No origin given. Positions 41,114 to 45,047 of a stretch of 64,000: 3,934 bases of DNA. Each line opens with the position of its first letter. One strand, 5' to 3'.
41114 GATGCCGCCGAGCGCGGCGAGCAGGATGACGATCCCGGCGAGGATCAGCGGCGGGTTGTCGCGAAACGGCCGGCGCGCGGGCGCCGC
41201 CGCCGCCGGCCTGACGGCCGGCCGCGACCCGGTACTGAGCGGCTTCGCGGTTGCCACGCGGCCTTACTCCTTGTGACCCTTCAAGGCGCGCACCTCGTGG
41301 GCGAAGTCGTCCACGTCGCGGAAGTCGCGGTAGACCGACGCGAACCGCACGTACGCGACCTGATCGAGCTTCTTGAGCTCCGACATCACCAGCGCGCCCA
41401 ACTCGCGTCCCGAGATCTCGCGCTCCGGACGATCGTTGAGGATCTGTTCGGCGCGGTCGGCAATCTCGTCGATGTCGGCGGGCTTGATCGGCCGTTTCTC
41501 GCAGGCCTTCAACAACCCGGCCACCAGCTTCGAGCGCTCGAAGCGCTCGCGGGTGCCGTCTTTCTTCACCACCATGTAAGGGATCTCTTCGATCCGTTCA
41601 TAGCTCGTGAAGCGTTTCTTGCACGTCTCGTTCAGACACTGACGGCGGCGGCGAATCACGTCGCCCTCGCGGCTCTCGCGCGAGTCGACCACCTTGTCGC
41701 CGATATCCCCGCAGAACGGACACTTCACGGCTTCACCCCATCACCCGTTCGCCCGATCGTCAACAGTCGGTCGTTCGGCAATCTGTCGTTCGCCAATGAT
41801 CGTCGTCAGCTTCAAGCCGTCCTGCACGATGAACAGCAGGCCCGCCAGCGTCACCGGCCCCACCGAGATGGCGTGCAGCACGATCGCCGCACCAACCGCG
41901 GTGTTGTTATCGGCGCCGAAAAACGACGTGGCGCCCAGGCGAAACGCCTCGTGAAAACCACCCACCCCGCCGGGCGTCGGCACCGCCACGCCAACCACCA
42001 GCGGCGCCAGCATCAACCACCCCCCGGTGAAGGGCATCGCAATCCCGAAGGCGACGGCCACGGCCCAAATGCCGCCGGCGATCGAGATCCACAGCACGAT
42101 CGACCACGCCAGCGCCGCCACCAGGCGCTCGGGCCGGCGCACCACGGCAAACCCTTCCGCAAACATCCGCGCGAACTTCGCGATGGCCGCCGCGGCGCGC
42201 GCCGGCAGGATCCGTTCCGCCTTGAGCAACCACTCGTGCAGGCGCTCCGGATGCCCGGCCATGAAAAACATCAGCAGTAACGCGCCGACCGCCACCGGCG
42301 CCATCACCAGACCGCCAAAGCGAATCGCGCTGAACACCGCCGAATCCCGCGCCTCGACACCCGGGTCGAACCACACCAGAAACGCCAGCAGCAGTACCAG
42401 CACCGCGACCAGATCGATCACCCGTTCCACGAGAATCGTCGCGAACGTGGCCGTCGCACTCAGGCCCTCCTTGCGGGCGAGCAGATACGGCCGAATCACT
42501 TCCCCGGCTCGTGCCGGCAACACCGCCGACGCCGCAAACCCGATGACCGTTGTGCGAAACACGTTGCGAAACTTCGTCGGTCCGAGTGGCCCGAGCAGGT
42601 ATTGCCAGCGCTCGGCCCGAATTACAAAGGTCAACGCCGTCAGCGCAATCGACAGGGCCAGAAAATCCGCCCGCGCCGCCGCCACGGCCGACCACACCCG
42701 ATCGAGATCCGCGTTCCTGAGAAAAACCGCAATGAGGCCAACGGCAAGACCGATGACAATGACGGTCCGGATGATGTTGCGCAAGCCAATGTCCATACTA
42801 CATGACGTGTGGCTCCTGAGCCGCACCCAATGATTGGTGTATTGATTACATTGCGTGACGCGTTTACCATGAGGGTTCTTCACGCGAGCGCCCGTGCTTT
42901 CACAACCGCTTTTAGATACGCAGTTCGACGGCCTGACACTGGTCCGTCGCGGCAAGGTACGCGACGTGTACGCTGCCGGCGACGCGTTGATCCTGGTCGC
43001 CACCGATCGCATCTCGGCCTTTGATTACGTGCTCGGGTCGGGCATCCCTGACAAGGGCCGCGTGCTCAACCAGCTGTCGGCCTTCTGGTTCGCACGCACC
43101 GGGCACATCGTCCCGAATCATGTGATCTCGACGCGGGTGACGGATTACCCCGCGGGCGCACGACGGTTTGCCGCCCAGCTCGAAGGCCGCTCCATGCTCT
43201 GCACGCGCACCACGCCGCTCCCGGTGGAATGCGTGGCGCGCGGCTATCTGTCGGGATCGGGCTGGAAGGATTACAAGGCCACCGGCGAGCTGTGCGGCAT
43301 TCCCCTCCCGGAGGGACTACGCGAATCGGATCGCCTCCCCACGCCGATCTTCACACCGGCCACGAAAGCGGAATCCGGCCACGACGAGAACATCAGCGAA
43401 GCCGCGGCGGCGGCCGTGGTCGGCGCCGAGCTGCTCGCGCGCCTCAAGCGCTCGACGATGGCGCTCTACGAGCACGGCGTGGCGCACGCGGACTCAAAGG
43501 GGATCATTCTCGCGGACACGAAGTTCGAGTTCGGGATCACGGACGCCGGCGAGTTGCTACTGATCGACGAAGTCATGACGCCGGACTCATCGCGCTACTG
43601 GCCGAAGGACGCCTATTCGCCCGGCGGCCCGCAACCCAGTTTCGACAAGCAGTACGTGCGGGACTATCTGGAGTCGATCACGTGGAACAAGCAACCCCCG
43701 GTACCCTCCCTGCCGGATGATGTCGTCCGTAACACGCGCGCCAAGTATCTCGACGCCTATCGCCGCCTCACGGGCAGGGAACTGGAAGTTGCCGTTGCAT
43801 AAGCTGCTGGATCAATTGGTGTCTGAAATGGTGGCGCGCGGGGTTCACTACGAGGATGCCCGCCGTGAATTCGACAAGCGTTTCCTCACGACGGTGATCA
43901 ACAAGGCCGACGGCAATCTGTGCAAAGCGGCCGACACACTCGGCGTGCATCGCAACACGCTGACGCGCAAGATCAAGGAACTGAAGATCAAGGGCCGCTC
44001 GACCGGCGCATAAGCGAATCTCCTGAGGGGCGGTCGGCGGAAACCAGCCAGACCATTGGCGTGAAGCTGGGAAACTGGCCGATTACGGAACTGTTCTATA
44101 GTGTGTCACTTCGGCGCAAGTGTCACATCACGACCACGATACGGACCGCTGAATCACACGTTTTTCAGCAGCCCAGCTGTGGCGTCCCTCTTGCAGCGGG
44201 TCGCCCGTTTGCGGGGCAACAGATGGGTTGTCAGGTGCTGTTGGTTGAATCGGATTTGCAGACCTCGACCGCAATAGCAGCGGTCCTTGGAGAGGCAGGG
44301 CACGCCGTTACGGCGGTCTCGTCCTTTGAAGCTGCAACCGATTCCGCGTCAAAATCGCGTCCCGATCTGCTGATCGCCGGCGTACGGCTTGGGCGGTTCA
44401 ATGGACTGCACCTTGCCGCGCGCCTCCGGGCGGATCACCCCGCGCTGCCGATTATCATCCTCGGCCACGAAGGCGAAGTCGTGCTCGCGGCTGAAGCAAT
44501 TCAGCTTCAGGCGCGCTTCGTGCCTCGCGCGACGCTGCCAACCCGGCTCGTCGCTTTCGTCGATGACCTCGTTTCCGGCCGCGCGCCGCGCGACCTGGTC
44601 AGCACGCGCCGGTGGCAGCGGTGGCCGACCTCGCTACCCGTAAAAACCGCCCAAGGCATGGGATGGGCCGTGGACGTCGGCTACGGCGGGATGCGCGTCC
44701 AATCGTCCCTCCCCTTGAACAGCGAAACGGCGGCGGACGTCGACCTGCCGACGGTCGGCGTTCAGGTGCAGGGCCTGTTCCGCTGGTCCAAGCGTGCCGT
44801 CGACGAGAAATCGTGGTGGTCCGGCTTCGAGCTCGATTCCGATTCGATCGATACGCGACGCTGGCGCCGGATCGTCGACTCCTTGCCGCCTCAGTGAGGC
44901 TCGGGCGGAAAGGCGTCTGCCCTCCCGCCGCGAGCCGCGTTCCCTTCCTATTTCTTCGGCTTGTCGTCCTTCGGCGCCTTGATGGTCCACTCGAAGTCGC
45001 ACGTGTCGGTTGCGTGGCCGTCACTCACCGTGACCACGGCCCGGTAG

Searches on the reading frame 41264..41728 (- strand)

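Call 7: search_protein_families(library=ncbifam, proteins=[window:41264-41728:-], max_evalue=0.01)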
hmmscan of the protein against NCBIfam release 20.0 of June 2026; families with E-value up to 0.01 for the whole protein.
window:41264-41728:- (154 aa): 2 families
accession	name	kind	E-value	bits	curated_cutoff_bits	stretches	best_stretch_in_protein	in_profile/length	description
TIGR00244.1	TIGR00244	equivalog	1.5e-54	184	124.65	1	1-149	1-147/147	transcriptional regulator NrdR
NF006732.0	PRK09263.1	equivalog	0.001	17.6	657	1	52-144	4-92/712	anaerobic ribonucleoside-triphosphate reductase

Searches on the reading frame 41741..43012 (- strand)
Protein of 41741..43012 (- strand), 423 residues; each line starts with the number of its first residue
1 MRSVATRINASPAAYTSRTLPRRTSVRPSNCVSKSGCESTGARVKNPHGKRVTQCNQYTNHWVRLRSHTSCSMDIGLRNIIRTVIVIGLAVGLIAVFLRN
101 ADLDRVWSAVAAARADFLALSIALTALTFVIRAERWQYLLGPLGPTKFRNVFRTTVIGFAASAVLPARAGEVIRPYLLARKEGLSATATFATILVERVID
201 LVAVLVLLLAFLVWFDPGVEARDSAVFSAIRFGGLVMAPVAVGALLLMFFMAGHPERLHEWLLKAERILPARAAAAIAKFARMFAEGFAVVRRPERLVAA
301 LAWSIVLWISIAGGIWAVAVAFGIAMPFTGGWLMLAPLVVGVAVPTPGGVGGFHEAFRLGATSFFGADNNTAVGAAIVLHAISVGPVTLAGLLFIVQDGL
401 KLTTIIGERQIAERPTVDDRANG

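Call 7: search_protein_families(library=ncbifam, proteins=[window:41741-43012:-], max_evalue=0.01)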
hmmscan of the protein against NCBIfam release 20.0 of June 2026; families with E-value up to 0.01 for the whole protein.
window:41741-43012:- (423 aa): 1 family
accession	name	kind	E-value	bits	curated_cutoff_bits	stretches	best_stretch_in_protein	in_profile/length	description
TIGR00374.1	TIGR00374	subfamily_domain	4.8e-23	82.1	43.2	1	90-395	4-310/323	flippase-like domain-containing protein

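Call 14: search_protein_families(library=pfam, proteins=[window:41741-43012:-], max_evalue=0.001)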
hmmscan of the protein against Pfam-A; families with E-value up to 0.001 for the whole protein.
window:41741-43012:- (423 aa): 1 family
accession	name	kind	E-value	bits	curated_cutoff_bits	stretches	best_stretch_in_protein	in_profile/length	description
PF03706.18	LPG_synthase_TM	-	8.5e-50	170.4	33.4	1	85-391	3-302/302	Lysylphosphatidylglycerol synthase TM region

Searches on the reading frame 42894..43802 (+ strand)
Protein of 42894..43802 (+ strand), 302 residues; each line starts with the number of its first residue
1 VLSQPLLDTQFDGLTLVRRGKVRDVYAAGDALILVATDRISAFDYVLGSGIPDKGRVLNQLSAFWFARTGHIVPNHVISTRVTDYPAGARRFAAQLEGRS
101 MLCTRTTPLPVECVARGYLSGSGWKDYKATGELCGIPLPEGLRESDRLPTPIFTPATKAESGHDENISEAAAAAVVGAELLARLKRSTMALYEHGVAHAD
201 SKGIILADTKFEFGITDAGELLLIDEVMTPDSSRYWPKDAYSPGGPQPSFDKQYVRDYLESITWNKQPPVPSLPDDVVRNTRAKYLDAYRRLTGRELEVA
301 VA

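Call 7: search_protein_families(library=ncbifam, proteins=[window:42894-43802:+], max_evalue=0.01)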
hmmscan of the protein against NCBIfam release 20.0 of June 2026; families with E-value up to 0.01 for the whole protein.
window:42894-43802:+ (302 aa): 6 families
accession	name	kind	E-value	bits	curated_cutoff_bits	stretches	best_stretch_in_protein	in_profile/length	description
NF010568.0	PRK13961.1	equivalog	1.3e-126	421.8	251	1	6-297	5-296/297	phosphoribosylaminoimidazolesuccinocarboxamide synthase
NF009251.0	PRK12607.1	equivalog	1.6e-83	280.2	371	1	7-299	9-294/315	phosphoribosylaminoimidazolesuccinocarboxamide synthase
TIGR00081.1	purC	equivalog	2.8e-70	236.9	189.9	1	17-296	8-273/279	phosphoribosylaminoimidazolesuccinocarboxamide synthase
NF010564.0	PRK13959.1-1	subfamily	2.3e-33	115.6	459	1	15-296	2-293/294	phosphoribosylaminoimidazolesuccinocarboxamide synthase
NF010567.0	PRK13960.1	equivalog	7e-25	87.6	581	1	20-244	44-279/367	phosphoribosylaminoimidazolesuccinocarboxamide synthase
TIGR02735.1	purC_vibrio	equivalog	8.2e-23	80.8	394.2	1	27-244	50-278/365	phosphoribosylaminoimidazolesuccinocarboxamide synthase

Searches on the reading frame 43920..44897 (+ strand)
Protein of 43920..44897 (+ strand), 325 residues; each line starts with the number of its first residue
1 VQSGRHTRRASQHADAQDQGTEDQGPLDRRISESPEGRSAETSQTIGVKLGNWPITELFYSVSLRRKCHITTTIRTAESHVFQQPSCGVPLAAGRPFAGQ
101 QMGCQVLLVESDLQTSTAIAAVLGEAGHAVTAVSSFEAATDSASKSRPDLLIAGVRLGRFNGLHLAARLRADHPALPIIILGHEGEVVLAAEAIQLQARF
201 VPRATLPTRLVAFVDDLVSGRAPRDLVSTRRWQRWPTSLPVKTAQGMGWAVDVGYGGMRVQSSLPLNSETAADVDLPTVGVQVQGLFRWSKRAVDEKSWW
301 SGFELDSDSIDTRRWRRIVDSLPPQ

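Call 6: search_protein_families(library=pfam, proteins=[window:43920-44897:+], max_evalue=0.01)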
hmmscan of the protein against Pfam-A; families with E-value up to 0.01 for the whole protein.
window:43920-44897:+ (325 aa): 2 families
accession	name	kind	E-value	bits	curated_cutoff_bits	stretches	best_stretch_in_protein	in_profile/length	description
PF00072.30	Response_reg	-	1.7e-12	47.9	30.2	1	106-199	1-94/111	Response regulator receiver domain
PF06490.17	FleQ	-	0.0026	18.5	22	1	105-187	1-81/108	Flagellar regulatory protein FleQ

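Call 7: search_protein_families(library=ncbifam, proteins=[window:43920-44897:+], max_evalue=0.01)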
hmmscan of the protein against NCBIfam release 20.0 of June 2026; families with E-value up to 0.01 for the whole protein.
window:43920-44897:+ (325 aa): 38 families (the best 25 are shown)
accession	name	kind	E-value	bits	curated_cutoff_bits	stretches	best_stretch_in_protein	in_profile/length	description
NF047793.1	ResRegPgtA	equivalog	3.5e-12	45.9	650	1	104-234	6-135/414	two-component system response regulator PgtA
NF006900.1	PRK09390.1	equivalog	2.1e-10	40.5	255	1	105-201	6-103/203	response regulator FixJ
TIGR01818.1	ntrC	equivalog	1.1e-08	34.3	558.6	1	106-198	1-93/463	nitrogen regulation protein NR(I)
NF046022.1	RespRegCpdRBruc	equivalog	4.1e-07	30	180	1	105-217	3-116/120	cell cycle two-component system response regulator CpdR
NF041733.1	resp_reg_CseB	equivalog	4.8e-07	29.4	350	1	105-187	2-83/228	two-component system response regulator CseB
NF051870.1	NAssimRespRegNtrX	equivalog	5e-07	28.9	600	1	105-198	3-98/452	nitrogen assimilation response regulator NtrX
NF045505.1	RR_RssB_Pseudo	equivalog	5.2e-07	29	700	1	105-198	7-100/394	two-component system response regulator RssB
NF008176.1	PRK10923.1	equivalog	5.2e-07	28.6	620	1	106-203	6-104/469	nitrogen regulation protein NR(I)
NF033791.1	ActR_PrrA_rreg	equivalog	1.1e-06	28.8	250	1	106-198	4-96/173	ActR/PrrA/RegA family redox response regulator transcription factor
NF011695.0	PRK15115.1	equivalog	1.7e-06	27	763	1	103-195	6-98/445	two-component system response regulator GlrR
NF045991.1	RespRegCtrARhodob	equivalog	2.3e-06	27.5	350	1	105-184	2-81/224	response regulator transcription factor CtrA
NF007969.0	PRK10693.1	equivalog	4.5e-06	25.9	329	1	102-197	6-101/337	two-component system response regulator RssB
NF045914.1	RespRegNblR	equivalog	9.3e-06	25.4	300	1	104-182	7-85/228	response regulator transcription factor NblR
NF008296.0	PRK11083.1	equivalog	9.6e-06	25.2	273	1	105-183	5-82/228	two-component system response regulator CreB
TIGR02154.1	PhoB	equivalog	9.7e-06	25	296.2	1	103-186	2-87/226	phosphate regulon transcriptional regulator PhoB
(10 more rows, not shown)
